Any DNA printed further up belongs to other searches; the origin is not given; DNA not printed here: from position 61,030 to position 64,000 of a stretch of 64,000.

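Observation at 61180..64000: Unlisted >940-codon ORF: HNH nuclease head on a giant helical-repeat body with a possible PIN-like segment; a candidate novel defence gene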

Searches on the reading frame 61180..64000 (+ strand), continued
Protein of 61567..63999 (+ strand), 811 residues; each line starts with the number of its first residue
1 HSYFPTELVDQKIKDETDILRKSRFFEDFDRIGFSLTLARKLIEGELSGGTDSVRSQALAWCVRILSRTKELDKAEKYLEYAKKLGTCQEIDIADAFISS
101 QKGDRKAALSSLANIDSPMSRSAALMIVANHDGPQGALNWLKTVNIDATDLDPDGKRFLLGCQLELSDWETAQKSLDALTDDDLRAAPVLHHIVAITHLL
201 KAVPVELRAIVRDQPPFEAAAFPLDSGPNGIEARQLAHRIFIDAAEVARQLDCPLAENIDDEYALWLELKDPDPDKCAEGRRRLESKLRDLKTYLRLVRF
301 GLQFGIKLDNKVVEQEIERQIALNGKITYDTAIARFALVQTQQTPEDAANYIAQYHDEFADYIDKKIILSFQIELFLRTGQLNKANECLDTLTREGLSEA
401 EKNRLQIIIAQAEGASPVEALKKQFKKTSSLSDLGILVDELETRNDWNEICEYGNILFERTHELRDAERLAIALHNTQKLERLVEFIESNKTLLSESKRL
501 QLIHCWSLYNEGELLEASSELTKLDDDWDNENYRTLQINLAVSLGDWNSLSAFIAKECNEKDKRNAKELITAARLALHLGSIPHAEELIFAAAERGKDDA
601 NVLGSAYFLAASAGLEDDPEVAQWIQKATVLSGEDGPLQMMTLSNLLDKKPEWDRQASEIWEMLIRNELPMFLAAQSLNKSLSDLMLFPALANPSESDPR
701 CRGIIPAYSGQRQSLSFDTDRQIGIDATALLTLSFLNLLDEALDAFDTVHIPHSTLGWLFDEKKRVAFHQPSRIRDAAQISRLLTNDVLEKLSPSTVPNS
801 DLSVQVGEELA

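Call 15: search_protein_families(library=pfam, proteins=[P0001, L001:14110-16032:+, L001:16087-17292:+, L001:17341-19347:+, L001:19322-20533:+, L001:20533-21240:+, P0015], max_evalue=0.1)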
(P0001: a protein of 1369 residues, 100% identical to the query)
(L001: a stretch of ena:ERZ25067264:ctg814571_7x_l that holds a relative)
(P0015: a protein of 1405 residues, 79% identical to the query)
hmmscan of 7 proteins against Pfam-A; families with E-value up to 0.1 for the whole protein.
P0001 (1369 aa): 6 families
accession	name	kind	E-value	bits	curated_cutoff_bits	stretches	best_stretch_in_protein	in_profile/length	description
PF24407.1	HTH_upst_double_PIN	-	2.5e-23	82.6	27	1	772-841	1-70/70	HTH_upstream_double_PIN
PF20698.3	PIN-TPR-GreABC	-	4.7e-15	56.5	27.8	2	1033-1147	1-137/138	PIN domain associated with the TPR-GreAB-C-PIN system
PF13391.12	HNH_2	-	9.3e-06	25.9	21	1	46-87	11-57/66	HNH endonuclease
PF14559.12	TPR_19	-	0.00022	21.9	25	0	685-731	15-61/68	Tetratricopeptide repeat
PF25058.1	ARM_TT21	-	0.00031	21.2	27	0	190-246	62-122/155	Tetratricopeptide repeat protein 21 ARM repeat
PF25064.1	ARM_TT21_5th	-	0.037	14.8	27.8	0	186-238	36-92/117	TT21 fifth ARM repeats domain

L001:14110-16032:+ (640 aa): 1 family
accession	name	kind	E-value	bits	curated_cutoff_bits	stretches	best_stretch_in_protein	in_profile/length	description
PF24388.1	Permuted_GreAB-C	-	4.4e-11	42.7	27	1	49-98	3-53/54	Permuted GreAB-C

L001:16087-17292:+ (401 aa): 6 families
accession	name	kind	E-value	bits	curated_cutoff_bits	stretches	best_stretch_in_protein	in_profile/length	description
PF13635.12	DUF4143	-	3.7e-28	98.7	28.1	1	196-353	2-160/160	Domain of unknown function (DUF4143)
PF13173.12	AAA_14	-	1.4e-22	80.5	27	1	22-151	4-128/129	AAA domain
PF00004.35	AAA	-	4.5e-05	24.3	21.2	1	26-97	4-73/131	ATPase family associated with various cellular activities (AAA)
PF13401.12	AAA_22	-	0.0016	19.2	27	0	73-122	74-124/130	AAA domain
PF01637.24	ATPase_2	-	0.05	13.8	33.2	0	10-45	10-45/225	ATPase domain predominantly from Archaea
PF13191.12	AAA_16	-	0.084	13.8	32.6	0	25-47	29-51/167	AAA ATPase domain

L001:17341-19347:+ (668 aa): 4 families
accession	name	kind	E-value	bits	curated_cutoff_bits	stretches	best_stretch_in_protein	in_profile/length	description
PF18766.7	SWI2_SNF2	-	1.4e-74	251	26.7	1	309-533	1-220/221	SWI2/SNF2 ATPase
PF04313.20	HSDR_N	-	7.9e-45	153.6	25.1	1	6-217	2-196/198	Type I restriction enzyme R protein N terminus (HSDR_N)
PF04851.21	ResIII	-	7e-19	68.8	22.5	1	307-467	5-162/164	Type III restriction enzyme, res subunit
PF13588.12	HSDR_N_2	-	0.0053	17.3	25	1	145-212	33-95/110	Type I restriction enzyme R protein N terminus (HSDR_N)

L001:19322-20533:+ (403 aa): 3 families
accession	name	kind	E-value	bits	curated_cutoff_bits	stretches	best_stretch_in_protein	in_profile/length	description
PF22679.2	T1R_D3-like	-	1.2e-13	52.2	27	1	2-50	108-157/158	Type I restriction enzyme subunit R domain 3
PF11867.13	T1RH-like_C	-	1.8e-07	31.3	26.8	1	112-360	54-293/329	Type I restriction enzyme HindI endonuclease subunit-like, C-terminal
PF13093.11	FTA4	-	0.029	14.7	24.8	1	70-204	92-180/199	Kinetochore complex Fta4 of Sim4 subunit, or CENP-50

L001:20533-21240:+ (235 aa): 3 families
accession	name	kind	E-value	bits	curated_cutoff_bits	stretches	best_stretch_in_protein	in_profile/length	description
PF01863.23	YgjP-like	-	1.5e-57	195.4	26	1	25-229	1-202/207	YgjP-like, metallopeptidase domain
PF10263.15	SprT-like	-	7.7e-06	26.2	25.6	1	161-219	23-94/108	SprT-like family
PF08325.16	WLM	-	3.4e-05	24.4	26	1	189-223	79-113/190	WLM domain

P0015 (1405 aa): 9 families
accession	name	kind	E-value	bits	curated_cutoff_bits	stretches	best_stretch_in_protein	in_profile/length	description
PF24407.1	HTH_upst_double_PIN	-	7.9e-26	90.6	27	1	807-876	1-70/70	HTH_upstream_double_PIN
PF13676.11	TIR_2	-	5.2e-17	62.9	28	1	4-108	1-100/122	TIR domain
PF20698.3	PIN-TPR-GreABC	-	8.4e-14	52.4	27.8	2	1068-1182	1-137/138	PIN domain associated with the TPR-GreAB-C-PIN system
PF01582.25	TIR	-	6.2e-08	33.1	21.3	1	9-100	11-98/179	TIR domain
PF10137.14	CAP12-PCTIR_TIR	-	0.0019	18.7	24.7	1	3-67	1-62/119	CAP12/Pycsar effector protein, TIR domain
PF08937.16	ThsB_TIR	-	0.0039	18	21.2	1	5-76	1-78/100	Thoeris protein ThsB, TIR-like domain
PF14559.12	TPR_19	-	0.014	16.1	25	0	316-355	24-62/68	Tetratricopeptide repeat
PF13271.11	DUF4062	-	0.041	14.5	24.7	0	3-66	1-62/82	Domain of unknown function (DUF4062)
PF25058.1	ARM_TT21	-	0.053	13.9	27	0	226-281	63-122/155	Tetratricopeptide repeat protein 21 ARM repeat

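Call 16: search_protein_families(library=padloc, proteins=[P0001, L001:14110-16032:+, L001:16087-17292:+], max_evalue=0.01)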
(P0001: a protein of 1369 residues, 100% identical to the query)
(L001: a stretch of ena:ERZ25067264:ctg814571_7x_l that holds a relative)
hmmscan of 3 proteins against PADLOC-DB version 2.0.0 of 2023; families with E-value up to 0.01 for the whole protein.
P0001 (1369 aa): 16 families
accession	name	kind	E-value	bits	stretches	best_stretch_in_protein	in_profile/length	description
PDLC04772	PDC-M68A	-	6.3e-41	139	1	6-124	3-120/253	-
PDLC00739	Effector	-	4.4e-25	86.8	1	5-112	5-112/378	Endonuclease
PDLC00746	Effector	-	3e-23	80.5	1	3-113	12-121/389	Endonuclease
PDLC01997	SAVED1--SAVED_HNH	-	1.1e-22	79.1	1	6-113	4-109/368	-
PDLC00406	SduA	-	1.8e-18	65.7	1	3-119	13-123/326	DUF4263 domain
PDLC00747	Effector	-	5.3e-15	53.4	1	5-118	9-125/373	Endonuclease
PDLC00749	Effector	-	2.3e-14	51.2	1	9-112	17-121/395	Endonuclease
PDLC01998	SAVED1--SAVED_HNH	-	2.3e-14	51.1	1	8-113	114-219/506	-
PDLC00751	Effector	-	4.3e-14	50.4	1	8-115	131-238/530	Endonuclease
PDLC04773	PDC-M68A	-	7.3e-14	50.3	1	67-117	2-52/200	-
PDLC00740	Effector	-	2.8e-13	47.4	1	42-111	47-120/391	Endonuclease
PDLC00742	Effector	-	1.5e-10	38.4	1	7-111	120-224/527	Endonuclease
PDLC01999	SAVED1--SAVED_HNH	-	2.7e-08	31.2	1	47-119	52-122/387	-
PDLC00738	Effector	-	7.8e-08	29.5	1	8-110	147-249/529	Endonuclease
PDLC02000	Effector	-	1.7e-07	28.4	1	7-111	145-249/524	SAVED1--SAVED_HNH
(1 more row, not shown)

L001:14110-16032:+ (640 aa): 0 families

L001:16087-17292:+ (401 aa): 8 families
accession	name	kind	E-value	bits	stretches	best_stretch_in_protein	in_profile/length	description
PDLC04791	PDC-S01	-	6.3e-172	569.7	1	3-395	2-393/395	-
PDLC04790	PDC-S01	-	1.4e-47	160.4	1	24-358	31-373/422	-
PDLC04789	PDC-S01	-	2.3e-34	117.1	1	5-374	4-361/375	-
PDLC04787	PDC-S01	-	3.3e-31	106.6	1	4-351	12-356/412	-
PDLC04788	PDC-S01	-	2.3e-20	71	2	161-372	182-401/448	-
PDLC04786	PDC-S01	-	1.1e-17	61.9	2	267-373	299-406/439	-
PDLC04792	PDC-S01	-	1.8e-12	44.6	2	283-362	314-394/452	-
PDLC04985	PDC-S27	-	0.004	14.1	0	8-44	13-49/484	-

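Call 28: find_related_loci(query=A1, collection=genome_contigs, flank=10000)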
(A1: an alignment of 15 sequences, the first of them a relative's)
Query A1 (1369 aa) in genome_contigs; peptide patterns used: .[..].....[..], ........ (x = any residue, [..] = any of these).
123 stretches matched a pattern; 65 encode a relative of the query (tblastn E <= 1e-3); 63 distinct loci.
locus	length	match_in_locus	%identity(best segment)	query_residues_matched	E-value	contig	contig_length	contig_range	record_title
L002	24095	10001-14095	79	1-1365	0e+0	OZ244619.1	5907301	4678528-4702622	MAG: Candidatus Latescibacterota bacterium isolate 42df25b2-3f2b-47dc-af7c-4916403e88f0 genome assembly, chromosome: 1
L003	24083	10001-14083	74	1-1363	0e+0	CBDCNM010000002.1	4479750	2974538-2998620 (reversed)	MAG: Candidatus Latescibacterota bacterium isolate f150df7c-f474-47d5-8e53-e740a55afba2 genome assembly, contig: contig_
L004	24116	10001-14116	71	1-1369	0e+0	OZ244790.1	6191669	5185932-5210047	MAG: Candidatus Latescibacterota bacterium isolate 46c83e85-0880-45c6-8d78-79488e6eca4b genome assembly, chromosome: 1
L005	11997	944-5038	64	1-1369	0e+0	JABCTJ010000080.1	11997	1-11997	MAG: Candidatus Thorarchaeota archaeon isolate HM4_FB6 k127_299844, whole genome shotgun sequence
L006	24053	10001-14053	64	1-1366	0e+0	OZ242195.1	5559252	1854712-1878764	MAG: Candidatus Latescibacterota bacterium isolate a57e98d2-c2a9-4833-8eaa-f85fbefd33d8 genome assembly, chromosome: 1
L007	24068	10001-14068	58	2-1360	0e+0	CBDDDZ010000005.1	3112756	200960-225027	MAG: Candidatus Latescibacterota bacterium isolate 2fef8444-24d4-470e-a0f0-8c307ac56c94 genome assembly, contig: contig_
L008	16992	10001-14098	57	1-1369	0e+0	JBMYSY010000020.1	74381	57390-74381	MAG: Magnetovibrionaceae bacterium isolate ME_XS_2211_2_bin_8 ME_XS_2211_2_bin_8_20, whole genome shotgun sequence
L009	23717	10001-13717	61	123-1365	0e+0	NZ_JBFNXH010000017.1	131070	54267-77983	Paenibacillus sp. SI92 Scaffold17, whole genome shotgun sequence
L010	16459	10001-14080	56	4-1367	0e+0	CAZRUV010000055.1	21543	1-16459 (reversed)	MAG TPA_asm: uncultured Rhodobacterales bacterium isolate SRP135972_co2_247 genome assembly, contig: NODE_1863_length_21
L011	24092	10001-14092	60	1-1365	0e+0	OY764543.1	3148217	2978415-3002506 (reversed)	MAG: Trueperaceae bacterium isolate 617606ba-ac04-44ed-b980-3de5d93b502e genome assembly, chromosome: 1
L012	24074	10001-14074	53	5-1367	0e+0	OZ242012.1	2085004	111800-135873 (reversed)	MAG: Thermodesulfobacteriota bacterium isolate 91ea7efe-b69b-418d-9017-4c677b0b92d3 genome assembly, chromosome: 1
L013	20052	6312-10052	62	116-1365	0e+0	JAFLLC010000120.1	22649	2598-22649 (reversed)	MAG: Deltaproteobacteria bacterium isolate LaCa_MAG_21 c_000000003531, whole genome shotgun sequence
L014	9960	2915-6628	55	125-1368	0e+0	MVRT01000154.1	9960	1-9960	MAG: Syntrophorhabdus sp. PtaU1.Bin153 A4E65_contig000154, whole genome shotgun sequence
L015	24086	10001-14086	51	1-1367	0e+0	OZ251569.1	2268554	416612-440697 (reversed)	MAG: Thermodesulfobacteriota bacterium isolate 35404873-1dcd-4dbd-b155-cc8a8283caff genome assembly, chromosome: 1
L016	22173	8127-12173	52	1-1356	0e+0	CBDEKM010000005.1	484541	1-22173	MAG: bacterium isolate fecf1fe2-d5d3-4dbd-a99f-11e0e87e1ef0 genome assembly, contig: contig_5, whole genome shotgun sequ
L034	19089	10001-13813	58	81-1364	0e+0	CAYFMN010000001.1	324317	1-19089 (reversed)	MAG TPA_asm: uncultured Nitrospinota bacterium isolate ERP019367_co1_96 genome assembly, contig: NODE_41_length_324317_c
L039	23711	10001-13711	63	133-1366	0e+0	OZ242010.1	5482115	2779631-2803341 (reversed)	MAG: Candidatus Latescibacterota bacterium isolate 318c57a3-5c92-4b38-acc3-b9680ed3e2d2 genome assembly, chromosome: 1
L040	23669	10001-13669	53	123-1348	0e+0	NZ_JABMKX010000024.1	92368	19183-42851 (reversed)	Paenibacillus tritici strain LMG 29502 NODE_24_length_92368_cov_23.506195, whole genome shotgun sequence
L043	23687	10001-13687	60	130-1363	0e+0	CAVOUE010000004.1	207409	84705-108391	MAG: Nitrospirota bacterium isolate MFD10007.bin.2.159 genome assembly, contig: contig_26576, whole genome shotgun seque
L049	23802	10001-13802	55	98-1369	0e+0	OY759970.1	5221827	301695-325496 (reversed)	MAG: Vicinamibacterales bacterium isolate d8048395-9ec3-4be5-9403-ce9d0d334964 genome assembly, chromosome: 1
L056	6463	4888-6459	64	125-646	0e+0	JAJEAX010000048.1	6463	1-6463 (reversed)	MAG: Candidatus Latescibacterota bacterium isolate jk18x7bins.9 k141_2750359, whole genome shotgun sequence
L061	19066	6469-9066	51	164-1033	0e+0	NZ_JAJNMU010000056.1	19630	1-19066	Paenibacillus periandrae strain PM10 NODE_56_length_19630_cov_40.872327, whole genome shotgun sequence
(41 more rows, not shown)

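Call 32: search_protein_families(library=pfam, proteins=[L009:8960-10015:+, L013:5820-6347:+, L034:9302-10141:+, L039:9527-10000:+, L043:9527-10000:+, L056:4345-4896:+, L049:9734-10090:+, L040:8948-10015:+], max_evalue=0.01)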
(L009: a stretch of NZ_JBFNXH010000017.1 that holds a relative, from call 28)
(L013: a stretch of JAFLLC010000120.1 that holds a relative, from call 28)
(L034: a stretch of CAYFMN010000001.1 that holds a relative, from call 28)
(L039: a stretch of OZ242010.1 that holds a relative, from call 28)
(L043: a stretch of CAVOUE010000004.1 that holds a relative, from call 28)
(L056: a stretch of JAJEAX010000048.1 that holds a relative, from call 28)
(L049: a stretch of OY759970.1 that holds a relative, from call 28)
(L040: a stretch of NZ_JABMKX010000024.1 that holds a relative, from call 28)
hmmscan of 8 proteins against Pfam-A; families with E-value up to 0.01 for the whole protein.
L009:8960-10015:+ (352 aa): 1 family
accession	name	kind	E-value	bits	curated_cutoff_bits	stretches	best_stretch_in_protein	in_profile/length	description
PF00149.33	Metallophos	-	5.6e-14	53.5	21.5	1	5-252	3-190/191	Calcineurin-like phosphoesterase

L013:5820-6347:+ (176 aa): 0 families

L034:9302-10141:+ (280 aa): 3 families
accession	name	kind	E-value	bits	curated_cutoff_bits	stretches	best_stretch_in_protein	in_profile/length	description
PF05057.20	DUF676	-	1.5e-05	25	20.3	1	10-119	4-104/217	Putative serine esterase (DUF676)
PF24096.1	DUF7379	-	6.5e-05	23.4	33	1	15-139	2-119/191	Domain of unknown function (DUF7379)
PF12697.13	Abhydrolase_6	-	0.0091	17.1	26.3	0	14-135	1-98/217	Alpha/beta hydrolase family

L039:9527-10000:+ (158 aa): 5 families
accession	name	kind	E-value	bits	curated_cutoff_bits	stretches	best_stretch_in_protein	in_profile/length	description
PF13676.11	TIR_2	-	5.9e-17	62.7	28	1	14-119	1-101/122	TIR domain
PF01582.25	TIR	-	2.8e-08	34.2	21.3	1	19-111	6-99/179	TIR domain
PF10137.14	CAP12-PCTIR_TIR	-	5.3e-05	23.6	24.7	1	13-77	1-62/119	CAP12/Pycsar effector protein, TIR domain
PF13271.11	DUF4062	-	0.0067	17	24.7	0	13-76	1-62/82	Domain of unknown function (DUF4062)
PF08937.16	ThsB_TIR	-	0.007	17.2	21.2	0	15-94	1-85/100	Thoeris protein ThsB, TIR-like domain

L043:9527-10000:+ (158 aa): 0 families

L056:4345-4896:+ (184 aa): 0 families

L049:9734-10090:+ (119 aa): 0 families

L040:8948-10015:+ (356 aa): 1 family
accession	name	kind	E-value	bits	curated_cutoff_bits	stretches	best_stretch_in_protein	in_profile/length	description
PF00149.33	Metallophos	-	1.1e-14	55.8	21.5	1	11-258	3-190/191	Calcineurin-like phosphoesterase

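Call 34: search_solved_structures(query=P0001, max_evalue=1)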
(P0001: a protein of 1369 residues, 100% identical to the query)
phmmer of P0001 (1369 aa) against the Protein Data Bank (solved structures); distinct sequences matched with E-value up to 1: 6.
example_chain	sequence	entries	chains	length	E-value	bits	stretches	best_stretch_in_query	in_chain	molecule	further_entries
9om4_A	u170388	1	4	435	3.8e-19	71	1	11-118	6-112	HNH endonuclease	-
8ysq_A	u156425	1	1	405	6.5e-08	33.8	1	10-121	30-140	SAVED domain-containing protein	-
7rwm_A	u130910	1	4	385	3.9e-06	27.9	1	3-112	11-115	SAVED domain-containing protein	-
7rwk_A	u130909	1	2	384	5.5e-06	27.4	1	7-112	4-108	SAVED domain-containing protein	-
8fm1_A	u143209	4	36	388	0.0025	18.6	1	47-105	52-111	SAVED domain-containing protein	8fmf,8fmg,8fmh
9dif_A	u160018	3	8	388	0.043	14.5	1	48-105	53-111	HNH endonuclease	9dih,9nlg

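Call 35: search_solved_structures(query=L001:14110-16032:+, max_evalue=1)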
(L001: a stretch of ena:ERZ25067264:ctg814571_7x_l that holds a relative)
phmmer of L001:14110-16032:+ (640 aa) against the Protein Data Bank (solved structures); distinct sequences matched with E-value up to 1: 6.
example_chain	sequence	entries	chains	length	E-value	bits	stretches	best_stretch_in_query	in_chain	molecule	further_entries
2x5t_A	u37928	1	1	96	0.051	15.3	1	214-274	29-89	ORF 131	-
2x5g_A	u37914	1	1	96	0.096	14.4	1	214-274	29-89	ORF 131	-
2x5h_A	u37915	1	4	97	0.097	14.4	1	214-274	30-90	ORF 131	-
1z7m_A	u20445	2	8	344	0.15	13.8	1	190-288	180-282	ATP phosphoribosyltransferase regulatory subunit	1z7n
9fz9_A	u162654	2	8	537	0.56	11.8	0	230-270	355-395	Glycoside hydrolase family 2 catalytic domain-containing protein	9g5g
9g4n_A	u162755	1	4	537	0.56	11.8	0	230-270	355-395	Glycoside hydrolase family 2 catalytic domain-containing protein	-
